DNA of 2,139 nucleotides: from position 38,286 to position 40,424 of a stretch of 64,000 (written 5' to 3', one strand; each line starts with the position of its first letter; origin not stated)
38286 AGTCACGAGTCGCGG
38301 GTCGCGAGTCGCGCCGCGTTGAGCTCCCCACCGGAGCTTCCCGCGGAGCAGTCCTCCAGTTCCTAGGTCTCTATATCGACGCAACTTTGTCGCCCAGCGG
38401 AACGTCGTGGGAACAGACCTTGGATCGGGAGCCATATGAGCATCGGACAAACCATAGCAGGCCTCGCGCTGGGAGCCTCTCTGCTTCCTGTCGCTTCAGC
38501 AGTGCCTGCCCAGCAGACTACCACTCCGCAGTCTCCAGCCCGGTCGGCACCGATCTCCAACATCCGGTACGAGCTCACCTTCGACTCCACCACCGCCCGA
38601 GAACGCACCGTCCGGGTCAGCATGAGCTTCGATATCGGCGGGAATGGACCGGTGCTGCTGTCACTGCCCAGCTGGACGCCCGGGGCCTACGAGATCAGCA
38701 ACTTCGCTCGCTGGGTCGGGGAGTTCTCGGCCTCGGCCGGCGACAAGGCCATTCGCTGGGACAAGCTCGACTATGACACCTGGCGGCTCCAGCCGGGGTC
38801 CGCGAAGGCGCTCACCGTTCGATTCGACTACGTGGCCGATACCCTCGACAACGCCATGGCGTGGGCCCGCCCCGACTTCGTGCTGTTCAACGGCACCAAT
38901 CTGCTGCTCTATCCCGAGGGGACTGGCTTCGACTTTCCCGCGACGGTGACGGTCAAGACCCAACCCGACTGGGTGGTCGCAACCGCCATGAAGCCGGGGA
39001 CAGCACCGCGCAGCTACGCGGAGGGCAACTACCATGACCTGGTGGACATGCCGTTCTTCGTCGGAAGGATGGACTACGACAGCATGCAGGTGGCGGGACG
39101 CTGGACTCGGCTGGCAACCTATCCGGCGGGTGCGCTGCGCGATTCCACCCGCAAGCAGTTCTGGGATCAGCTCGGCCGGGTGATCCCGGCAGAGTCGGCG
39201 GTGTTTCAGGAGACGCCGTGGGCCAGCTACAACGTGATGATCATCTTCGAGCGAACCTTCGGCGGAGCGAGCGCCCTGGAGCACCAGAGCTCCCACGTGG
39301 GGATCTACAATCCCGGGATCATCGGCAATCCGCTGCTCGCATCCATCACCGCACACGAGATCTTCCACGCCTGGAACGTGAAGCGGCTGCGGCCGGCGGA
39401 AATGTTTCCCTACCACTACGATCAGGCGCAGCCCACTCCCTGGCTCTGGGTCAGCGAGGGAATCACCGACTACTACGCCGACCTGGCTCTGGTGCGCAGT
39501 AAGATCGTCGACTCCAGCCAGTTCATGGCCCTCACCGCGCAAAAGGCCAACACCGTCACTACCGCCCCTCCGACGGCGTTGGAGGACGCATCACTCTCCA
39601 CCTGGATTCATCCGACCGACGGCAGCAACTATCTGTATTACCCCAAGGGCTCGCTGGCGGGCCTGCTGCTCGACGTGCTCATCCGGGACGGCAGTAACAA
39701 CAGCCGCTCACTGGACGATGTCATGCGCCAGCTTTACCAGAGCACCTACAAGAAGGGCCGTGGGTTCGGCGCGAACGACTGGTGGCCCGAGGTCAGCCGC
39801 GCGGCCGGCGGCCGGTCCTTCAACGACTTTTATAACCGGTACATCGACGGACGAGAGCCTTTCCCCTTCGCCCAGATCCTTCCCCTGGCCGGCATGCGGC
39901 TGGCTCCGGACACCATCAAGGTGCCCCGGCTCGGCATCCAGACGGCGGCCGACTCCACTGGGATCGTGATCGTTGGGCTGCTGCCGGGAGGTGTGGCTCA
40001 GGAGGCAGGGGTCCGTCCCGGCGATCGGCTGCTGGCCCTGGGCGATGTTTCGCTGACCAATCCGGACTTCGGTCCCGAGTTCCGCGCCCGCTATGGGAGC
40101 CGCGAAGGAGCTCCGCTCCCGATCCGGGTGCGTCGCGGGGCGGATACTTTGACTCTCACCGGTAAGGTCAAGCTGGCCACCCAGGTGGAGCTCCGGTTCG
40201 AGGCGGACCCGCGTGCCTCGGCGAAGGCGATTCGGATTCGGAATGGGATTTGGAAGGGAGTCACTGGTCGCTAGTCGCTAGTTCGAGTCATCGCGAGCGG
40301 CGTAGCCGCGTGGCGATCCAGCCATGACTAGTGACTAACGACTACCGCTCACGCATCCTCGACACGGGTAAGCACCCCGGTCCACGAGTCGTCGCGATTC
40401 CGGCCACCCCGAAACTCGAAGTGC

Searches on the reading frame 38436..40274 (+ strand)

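Call 49: search_protein_families(library=pfam, proteins=[window:38436-40274:+], max_evalue=0.001)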
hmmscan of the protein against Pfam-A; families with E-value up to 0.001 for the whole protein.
window:38436-40274:+ (612 aa): 4 families
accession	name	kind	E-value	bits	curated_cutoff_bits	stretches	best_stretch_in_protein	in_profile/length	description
PF17899.6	Peptidase_M61_N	-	6.4e-35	121.1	23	1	48-211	3-168/168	Peptidase M61 N-terminal domain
PF05299.18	Peptidase_M61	-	4e-25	88.9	22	1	303-407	4-117/118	M61 glycyl aminopeptidase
PF17820.7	PDZ_6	-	7.9e-06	26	27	1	512-543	2-33/54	PDZ domain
PF00595.29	PDZ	-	0.00017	22.4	23.2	1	498-542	11-59/81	PDZ domain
